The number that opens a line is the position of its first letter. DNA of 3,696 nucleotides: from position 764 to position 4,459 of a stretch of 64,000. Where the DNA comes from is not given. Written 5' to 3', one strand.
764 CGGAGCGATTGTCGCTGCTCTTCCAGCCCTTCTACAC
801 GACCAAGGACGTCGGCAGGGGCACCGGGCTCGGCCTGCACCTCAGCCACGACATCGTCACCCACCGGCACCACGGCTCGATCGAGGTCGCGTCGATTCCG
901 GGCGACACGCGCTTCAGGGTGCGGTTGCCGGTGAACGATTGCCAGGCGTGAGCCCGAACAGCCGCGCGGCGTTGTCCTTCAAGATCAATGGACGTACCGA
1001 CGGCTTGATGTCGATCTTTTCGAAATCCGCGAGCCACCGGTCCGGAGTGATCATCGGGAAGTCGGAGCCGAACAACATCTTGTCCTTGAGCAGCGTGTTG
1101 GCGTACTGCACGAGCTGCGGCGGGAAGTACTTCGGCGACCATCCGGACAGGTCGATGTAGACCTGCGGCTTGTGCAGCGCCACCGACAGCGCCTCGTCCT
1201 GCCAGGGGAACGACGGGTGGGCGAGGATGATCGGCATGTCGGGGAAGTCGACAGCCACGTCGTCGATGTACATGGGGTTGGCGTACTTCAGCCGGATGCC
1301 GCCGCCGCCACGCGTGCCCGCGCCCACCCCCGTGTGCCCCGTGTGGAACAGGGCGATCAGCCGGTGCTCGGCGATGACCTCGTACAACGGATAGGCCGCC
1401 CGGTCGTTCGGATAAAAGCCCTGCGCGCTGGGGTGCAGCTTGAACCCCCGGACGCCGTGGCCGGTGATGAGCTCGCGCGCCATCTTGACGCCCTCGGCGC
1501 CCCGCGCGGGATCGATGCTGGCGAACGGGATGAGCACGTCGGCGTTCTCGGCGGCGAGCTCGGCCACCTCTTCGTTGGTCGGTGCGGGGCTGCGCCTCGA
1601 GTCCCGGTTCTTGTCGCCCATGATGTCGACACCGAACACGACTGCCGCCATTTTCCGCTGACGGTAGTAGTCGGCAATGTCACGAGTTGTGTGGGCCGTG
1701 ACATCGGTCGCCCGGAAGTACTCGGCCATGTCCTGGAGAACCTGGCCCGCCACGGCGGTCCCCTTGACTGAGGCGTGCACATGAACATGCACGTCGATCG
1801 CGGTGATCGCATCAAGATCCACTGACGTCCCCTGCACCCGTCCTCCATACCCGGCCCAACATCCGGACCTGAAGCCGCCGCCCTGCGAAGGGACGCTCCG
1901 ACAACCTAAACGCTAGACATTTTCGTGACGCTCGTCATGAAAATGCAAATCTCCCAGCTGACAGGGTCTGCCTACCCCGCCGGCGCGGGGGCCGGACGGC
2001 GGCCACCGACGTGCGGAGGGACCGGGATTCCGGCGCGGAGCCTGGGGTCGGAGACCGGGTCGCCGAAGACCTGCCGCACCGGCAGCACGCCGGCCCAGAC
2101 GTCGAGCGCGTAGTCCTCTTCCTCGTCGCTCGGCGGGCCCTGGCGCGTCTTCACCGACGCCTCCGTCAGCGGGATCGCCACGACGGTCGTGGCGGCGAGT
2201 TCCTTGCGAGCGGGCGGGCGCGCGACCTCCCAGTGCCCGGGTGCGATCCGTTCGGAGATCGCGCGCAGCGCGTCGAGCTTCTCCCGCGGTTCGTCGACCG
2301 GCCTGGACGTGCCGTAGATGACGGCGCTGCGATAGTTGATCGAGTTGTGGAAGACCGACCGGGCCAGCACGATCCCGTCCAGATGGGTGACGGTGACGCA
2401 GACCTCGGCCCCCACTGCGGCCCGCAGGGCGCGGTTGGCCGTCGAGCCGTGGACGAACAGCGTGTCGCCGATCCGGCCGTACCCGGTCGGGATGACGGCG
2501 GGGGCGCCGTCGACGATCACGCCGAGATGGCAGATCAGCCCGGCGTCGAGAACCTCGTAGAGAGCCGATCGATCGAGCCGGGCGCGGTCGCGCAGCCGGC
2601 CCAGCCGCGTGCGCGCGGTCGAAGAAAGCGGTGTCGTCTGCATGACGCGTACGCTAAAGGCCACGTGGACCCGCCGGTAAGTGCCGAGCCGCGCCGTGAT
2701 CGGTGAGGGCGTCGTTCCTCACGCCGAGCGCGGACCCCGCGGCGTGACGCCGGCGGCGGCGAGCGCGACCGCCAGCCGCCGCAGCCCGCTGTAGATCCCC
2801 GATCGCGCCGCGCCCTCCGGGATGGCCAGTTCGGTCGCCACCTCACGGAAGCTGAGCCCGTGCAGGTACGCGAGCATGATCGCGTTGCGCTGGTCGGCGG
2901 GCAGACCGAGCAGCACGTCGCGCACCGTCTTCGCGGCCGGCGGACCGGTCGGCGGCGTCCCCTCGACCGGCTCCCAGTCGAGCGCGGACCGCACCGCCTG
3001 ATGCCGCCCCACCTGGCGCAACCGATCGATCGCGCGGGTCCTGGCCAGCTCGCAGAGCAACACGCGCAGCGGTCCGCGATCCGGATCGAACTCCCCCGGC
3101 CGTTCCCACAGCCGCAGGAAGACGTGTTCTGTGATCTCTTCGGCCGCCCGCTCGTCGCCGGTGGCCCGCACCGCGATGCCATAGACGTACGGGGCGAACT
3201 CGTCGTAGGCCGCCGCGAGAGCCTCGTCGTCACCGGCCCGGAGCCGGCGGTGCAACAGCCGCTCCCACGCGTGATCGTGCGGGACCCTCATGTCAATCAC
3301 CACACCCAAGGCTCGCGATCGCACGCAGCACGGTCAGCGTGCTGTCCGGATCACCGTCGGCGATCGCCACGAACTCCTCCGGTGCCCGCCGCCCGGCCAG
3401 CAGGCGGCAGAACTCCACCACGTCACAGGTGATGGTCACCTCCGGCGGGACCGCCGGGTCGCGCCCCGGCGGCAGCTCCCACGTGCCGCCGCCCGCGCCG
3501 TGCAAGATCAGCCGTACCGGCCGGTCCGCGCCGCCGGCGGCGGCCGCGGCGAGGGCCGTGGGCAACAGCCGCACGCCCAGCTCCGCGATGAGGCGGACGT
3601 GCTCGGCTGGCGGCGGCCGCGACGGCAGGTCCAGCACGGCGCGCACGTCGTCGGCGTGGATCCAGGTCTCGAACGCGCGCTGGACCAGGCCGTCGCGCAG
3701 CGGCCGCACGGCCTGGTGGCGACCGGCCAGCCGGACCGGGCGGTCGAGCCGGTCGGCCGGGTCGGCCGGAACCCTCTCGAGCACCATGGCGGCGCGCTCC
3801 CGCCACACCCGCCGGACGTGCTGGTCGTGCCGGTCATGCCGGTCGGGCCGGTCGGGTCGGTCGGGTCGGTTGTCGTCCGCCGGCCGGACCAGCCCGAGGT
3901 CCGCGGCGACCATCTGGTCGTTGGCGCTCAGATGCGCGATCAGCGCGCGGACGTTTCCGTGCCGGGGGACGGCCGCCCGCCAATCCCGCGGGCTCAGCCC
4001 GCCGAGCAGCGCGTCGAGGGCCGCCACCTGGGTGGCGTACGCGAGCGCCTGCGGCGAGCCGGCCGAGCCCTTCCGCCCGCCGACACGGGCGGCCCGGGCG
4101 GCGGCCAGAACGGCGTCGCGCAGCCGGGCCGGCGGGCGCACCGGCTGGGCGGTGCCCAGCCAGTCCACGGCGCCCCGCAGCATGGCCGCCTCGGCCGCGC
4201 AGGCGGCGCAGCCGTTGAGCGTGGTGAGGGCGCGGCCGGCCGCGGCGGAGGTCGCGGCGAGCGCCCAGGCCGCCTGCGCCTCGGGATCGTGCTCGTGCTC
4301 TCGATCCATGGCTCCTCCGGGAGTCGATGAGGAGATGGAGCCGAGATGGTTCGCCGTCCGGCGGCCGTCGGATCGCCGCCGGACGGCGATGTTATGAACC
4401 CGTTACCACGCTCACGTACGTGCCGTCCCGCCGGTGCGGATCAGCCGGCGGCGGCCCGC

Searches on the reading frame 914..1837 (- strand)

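Call 32: search_protein_families(library=pfam, proteins=[window:914-1837:-], max_evalue=0.001)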
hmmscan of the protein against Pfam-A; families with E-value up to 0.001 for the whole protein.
window:914-1837:- (307 aa): 1 family
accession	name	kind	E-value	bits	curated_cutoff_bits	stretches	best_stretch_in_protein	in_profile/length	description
PF04909.20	Amidohydro_2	-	2.1e-48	166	26.4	1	76-296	54-289/289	Amidohydrolase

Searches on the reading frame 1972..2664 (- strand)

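Call 32: search_protein_families(library=pfam, proteins=[window:1972-2664:-], max_evalue=0.001)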
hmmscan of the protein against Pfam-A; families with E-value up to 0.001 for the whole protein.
window:1972-2664:- (230 aa): 1 family
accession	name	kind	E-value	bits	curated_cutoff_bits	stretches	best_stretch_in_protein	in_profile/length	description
PF12900.13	Pyridox_ox_2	-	1.5e-43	148.6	27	1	31-172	1-139/140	Pyridoxamine 5'-phosphate oxidase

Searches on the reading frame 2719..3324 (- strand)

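Call 32: search_protein_families(library=pfam, proteins=[window:2719-3324:-], max_evalue=0.001)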
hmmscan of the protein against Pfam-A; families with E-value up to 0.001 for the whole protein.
window:2719-3324:- (201 aa): 3 families
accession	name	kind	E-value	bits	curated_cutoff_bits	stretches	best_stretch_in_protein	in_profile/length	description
PF04542.20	Sigma70_r2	-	1.7e-11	44.2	24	1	40-107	2-70/71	Sigma-70 region 2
PF08281.18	Sigma70_r4_2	-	2.3e-10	40.4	25.7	1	134-184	4-54/54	Sigma-70, region 4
PF04545.22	Sigma70_r4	-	1.4e-07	31.3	24.1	1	138-184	2-48/50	Sigma-70, region 4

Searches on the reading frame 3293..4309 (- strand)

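Call 7: search_protein_families(library=pfam, proteins=[window:3293-4309:-], max_evalue=0.01)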
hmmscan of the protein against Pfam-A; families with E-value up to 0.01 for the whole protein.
window:3293-4309:- (338 aa): 2 families
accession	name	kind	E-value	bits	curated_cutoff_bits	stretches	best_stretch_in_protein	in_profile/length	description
PF11716.13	MDMPI_N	-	1.7e-05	25.9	24.2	1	93-223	3-140/140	Mycothiol maleylpyruvate isomerase N-terminal domain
PF12867.12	DinB_2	-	0.00042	21.2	24.8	1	95-219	6-125/128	DinB superfamily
